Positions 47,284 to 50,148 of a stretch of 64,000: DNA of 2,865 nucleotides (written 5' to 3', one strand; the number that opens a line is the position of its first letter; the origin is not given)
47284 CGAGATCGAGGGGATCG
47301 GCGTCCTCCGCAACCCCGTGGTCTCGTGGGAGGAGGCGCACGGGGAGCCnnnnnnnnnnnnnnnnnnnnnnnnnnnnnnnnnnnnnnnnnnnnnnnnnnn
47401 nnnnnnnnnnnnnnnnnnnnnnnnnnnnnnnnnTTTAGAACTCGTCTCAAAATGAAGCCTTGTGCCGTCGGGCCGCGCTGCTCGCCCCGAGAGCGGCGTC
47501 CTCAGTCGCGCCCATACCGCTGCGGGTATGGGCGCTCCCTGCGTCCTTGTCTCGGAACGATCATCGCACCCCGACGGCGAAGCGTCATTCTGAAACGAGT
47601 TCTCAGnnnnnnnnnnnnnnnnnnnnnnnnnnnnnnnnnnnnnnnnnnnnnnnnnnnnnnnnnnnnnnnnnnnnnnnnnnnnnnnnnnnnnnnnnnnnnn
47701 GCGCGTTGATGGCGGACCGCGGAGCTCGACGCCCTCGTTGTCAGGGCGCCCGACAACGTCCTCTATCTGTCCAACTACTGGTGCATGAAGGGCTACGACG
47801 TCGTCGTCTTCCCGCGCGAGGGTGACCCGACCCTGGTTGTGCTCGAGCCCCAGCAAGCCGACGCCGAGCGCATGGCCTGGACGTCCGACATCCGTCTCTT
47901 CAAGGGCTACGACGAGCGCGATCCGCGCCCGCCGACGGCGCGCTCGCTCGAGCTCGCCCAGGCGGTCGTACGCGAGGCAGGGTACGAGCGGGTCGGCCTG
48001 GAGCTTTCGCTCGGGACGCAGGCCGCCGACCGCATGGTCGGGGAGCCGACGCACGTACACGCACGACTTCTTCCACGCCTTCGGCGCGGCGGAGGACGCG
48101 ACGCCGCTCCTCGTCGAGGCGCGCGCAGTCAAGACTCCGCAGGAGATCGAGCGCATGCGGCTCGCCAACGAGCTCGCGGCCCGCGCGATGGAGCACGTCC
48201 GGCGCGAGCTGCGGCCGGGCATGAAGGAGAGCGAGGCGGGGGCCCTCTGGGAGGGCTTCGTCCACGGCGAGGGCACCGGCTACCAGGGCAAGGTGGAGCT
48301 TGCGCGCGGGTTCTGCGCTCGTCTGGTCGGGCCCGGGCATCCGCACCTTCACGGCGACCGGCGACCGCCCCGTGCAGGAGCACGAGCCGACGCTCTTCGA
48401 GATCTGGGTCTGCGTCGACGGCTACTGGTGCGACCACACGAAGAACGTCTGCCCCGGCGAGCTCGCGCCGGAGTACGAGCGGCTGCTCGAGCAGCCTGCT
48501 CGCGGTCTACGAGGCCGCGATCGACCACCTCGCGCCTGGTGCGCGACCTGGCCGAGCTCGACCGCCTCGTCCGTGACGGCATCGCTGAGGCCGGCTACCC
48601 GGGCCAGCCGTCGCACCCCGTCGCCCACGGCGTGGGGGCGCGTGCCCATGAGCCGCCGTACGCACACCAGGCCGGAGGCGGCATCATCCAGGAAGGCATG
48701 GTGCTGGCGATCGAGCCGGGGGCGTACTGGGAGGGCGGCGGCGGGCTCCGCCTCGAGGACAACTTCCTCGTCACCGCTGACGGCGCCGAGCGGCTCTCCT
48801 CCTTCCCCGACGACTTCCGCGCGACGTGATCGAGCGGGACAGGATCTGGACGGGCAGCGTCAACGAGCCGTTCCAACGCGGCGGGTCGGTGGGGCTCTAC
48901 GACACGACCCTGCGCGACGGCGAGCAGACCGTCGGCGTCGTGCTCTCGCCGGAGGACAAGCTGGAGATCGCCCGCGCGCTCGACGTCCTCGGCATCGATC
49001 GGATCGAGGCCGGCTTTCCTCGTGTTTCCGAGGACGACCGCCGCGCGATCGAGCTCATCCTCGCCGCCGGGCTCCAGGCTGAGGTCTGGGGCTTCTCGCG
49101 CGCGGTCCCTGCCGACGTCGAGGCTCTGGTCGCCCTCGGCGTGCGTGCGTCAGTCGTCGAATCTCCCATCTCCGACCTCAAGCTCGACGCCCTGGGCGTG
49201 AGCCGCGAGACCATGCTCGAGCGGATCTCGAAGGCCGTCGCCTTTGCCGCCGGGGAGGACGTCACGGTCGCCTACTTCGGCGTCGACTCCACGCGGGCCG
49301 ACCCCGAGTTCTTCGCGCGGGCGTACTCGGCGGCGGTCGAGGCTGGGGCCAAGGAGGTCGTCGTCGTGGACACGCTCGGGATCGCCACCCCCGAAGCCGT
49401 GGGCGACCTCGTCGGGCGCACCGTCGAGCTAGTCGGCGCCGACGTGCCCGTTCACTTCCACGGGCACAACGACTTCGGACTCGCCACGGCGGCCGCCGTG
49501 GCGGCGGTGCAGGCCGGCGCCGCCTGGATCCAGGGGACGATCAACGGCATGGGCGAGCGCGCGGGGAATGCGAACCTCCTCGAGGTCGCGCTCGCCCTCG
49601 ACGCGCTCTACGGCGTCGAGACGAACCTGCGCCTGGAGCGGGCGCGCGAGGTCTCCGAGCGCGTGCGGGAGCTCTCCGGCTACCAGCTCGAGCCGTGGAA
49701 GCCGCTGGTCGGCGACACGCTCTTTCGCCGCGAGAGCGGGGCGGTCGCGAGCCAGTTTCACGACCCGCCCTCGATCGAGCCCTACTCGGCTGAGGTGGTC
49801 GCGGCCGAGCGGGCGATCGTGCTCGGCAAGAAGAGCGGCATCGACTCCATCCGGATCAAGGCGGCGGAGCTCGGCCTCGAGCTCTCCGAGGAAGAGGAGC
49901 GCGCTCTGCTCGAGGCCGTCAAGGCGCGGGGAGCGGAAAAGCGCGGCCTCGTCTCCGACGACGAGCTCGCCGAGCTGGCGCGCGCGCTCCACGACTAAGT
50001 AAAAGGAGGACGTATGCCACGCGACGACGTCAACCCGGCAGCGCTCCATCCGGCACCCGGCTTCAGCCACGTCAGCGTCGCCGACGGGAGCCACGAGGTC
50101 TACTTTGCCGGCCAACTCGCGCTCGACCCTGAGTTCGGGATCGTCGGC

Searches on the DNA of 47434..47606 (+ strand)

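Call 67: search_dna_similar(query=window:47434-47606:+, collection=plasmids, mode=distant, max_evalue=0.01, max_rows=10)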
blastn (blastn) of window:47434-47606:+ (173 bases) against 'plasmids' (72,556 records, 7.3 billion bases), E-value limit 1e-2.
No match.

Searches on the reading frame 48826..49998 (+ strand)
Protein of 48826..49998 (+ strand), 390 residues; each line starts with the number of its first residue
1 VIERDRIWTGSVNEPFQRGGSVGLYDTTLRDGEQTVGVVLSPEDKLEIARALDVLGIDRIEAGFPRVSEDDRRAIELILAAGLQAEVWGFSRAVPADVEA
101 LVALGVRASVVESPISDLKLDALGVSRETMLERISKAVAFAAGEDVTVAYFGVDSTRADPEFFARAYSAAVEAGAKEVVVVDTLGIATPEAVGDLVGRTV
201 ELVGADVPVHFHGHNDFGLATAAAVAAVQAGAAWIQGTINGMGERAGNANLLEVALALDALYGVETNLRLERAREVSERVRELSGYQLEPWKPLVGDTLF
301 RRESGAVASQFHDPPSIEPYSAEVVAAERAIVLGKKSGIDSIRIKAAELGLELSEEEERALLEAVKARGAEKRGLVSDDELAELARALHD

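Call 15: find_encoding_contigs(protein=window:48826-49998:+, flank=10000, max_places=6)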
Protein window:48826-49998:+ (390 aa): no gene with exactly this product is on record in the collection.
